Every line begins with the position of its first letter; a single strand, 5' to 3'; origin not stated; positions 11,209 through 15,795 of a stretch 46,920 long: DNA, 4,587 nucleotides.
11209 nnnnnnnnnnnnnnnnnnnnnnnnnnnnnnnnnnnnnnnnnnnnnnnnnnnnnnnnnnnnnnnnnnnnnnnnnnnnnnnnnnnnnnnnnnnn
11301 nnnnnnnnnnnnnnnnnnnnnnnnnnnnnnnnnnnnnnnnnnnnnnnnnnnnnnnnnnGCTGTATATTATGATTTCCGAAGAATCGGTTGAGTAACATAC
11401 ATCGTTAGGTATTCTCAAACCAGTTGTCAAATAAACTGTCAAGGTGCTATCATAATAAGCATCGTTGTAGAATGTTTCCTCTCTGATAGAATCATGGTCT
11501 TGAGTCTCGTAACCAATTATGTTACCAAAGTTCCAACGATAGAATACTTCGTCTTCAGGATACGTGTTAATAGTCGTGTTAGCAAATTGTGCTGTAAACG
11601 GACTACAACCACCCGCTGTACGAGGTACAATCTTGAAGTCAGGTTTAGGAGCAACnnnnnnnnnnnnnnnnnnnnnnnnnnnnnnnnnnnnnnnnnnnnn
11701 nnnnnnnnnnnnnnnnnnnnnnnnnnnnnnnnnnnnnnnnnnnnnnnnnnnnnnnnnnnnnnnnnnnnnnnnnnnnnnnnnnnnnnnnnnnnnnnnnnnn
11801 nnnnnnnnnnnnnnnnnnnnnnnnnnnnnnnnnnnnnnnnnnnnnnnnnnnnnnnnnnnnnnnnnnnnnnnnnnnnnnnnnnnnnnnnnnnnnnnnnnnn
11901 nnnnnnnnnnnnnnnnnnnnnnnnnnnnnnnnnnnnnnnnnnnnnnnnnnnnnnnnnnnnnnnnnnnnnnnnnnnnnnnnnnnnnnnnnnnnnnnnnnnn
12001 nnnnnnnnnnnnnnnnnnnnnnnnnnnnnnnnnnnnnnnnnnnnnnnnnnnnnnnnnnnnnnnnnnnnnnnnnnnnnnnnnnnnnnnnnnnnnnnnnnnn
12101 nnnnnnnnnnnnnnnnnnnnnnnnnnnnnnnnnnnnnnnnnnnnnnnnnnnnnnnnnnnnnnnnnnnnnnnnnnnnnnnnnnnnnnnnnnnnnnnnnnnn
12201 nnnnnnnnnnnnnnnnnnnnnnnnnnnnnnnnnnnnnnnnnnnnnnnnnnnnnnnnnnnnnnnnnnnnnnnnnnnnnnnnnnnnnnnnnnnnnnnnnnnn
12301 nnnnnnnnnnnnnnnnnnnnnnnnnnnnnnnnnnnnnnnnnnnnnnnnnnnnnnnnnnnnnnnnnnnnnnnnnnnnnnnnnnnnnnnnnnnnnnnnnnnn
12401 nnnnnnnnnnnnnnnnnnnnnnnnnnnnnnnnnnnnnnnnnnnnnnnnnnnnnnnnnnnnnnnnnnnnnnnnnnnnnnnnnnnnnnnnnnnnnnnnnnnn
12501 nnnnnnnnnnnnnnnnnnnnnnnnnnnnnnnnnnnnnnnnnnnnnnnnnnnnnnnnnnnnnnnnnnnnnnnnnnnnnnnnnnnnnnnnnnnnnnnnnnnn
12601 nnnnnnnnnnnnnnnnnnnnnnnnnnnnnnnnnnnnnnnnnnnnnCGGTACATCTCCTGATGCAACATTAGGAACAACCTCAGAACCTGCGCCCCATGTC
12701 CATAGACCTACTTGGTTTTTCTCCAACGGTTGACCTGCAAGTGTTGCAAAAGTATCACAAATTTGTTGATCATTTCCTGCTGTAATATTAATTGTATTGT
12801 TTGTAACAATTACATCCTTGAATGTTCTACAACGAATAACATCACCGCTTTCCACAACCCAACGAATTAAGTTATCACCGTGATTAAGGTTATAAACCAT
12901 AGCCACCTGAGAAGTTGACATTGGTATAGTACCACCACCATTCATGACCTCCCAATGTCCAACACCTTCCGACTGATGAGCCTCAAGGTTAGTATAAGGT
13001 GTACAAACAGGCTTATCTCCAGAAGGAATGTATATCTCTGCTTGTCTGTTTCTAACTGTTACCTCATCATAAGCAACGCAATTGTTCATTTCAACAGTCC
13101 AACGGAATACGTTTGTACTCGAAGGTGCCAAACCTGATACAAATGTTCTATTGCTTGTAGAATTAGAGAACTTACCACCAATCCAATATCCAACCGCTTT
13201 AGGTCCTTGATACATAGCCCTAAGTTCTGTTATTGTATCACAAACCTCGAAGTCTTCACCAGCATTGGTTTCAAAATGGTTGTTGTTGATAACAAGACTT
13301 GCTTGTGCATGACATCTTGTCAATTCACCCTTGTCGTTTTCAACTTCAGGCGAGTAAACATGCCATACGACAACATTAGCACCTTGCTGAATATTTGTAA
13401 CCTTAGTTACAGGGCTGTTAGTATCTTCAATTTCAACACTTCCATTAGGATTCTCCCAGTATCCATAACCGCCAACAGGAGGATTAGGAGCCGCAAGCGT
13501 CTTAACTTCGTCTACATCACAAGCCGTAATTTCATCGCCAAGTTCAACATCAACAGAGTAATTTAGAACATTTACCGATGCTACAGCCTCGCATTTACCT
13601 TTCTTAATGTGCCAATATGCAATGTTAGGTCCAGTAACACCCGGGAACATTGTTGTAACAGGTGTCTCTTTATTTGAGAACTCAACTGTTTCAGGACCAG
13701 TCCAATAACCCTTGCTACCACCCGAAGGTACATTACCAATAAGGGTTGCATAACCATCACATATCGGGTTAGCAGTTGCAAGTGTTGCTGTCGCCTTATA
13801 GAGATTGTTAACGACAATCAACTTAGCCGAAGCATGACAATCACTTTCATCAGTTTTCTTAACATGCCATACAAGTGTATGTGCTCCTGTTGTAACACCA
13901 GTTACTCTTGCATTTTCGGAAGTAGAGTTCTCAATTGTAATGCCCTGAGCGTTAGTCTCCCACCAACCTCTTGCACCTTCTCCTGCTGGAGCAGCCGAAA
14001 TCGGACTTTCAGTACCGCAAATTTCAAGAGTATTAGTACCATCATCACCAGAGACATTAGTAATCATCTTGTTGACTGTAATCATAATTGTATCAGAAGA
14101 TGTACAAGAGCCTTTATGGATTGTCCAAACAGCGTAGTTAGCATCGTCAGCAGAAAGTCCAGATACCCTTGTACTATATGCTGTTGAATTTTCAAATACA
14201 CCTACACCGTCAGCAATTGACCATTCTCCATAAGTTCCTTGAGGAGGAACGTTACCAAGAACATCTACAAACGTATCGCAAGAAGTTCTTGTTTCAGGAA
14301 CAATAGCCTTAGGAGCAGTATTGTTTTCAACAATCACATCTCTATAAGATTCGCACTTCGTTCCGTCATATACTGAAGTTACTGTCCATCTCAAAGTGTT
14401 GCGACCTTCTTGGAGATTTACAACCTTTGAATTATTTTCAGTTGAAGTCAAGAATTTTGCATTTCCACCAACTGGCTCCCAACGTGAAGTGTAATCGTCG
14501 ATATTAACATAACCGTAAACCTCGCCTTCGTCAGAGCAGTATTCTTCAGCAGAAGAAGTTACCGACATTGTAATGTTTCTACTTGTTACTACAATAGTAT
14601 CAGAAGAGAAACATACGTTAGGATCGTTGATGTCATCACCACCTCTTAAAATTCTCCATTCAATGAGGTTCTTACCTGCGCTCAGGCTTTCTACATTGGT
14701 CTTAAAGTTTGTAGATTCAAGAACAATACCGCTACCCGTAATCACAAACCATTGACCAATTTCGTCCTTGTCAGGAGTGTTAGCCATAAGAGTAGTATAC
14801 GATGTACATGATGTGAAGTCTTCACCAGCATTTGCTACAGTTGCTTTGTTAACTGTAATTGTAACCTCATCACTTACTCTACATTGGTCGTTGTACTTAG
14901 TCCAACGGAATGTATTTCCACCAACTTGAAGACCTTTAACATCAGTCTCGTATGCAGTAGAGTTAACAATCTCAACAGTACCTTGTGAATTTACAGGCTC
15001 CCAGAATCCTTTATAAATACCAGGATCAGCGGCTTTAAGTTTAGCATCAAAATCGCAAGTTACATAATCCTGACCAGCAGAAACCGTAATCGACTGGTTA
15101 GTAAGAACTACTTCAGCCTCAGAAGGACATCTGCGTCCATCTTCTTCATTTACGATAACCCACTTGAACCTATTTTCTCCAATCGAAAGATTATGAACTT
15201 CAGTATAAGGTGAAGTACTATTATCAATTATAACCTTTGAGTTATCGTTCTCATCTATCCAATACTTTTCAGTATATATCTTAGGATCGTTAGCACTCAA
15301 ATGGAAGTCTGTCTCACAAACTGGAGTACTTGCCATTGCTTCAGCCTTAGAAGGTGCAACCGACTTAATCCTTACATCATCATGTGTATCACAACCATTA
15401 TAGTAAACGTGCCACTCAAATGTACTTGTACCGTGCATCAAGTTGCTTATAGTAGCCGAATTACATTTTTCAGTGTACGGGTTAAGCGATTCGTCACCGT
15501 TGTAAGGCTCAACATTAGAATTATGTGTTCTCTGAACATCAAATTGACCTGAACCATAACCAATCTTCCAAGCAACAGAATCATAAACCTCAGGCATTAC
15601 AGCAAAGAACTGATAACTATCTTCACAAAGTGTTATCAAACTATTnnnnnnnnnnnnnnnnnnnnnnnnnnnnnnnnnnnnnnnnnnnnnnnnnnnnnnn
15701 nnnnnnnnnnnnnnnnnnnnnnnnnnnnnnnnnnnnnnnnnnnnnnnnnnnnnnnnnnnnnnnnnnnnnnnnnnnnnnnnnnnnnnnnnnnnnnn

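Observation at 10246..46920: One >12,200-codon gene encoding a T9SS type-B cargo fills 78% of the window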

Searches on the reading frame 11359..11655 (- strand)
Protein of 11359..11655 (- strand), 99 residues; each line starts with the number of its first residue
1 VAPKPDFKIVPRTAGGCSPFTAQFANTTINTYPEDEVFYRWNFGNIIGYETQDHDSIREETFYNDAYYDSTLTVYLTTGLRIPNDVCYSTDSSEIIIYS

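Call 62: search_protein_families(library=pfam, proteins=[window:11359-11655:-], max_evalue=1)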
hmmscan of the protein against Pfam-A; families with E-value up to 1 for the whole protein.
seq(99 aa): 1 family
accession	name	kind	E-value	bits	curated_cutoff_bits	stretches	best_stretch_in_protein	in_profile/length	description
PF18911.6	PKD_4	-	0.21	12.1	27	1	18-80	16-74/85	PKD domain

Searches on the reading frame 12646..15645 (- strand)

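Call 7: search_protein_families(library=pfam, proteins=[window:12646-15645:-], max_evalue=0.01)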
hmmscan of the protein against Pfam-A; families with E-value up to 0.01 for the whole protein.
window:12646-15645:- (1000 aa): 1 family
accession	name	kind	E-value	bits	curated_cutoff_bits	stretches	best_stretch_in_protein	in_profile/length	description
PF22352.2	K319L-like_PKD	-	1.1e-09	38.6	27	0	185-265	4-84/84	K319L-like, PKD domain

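Call 8: search_protein_families(library=ncbifam, proteins=[window:12646-15645:-], max_evalue=0.01)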
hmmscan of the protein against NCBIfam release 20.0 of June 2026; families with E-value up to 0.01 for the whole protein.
window:12646-15645:- (1000 aa): 0 families
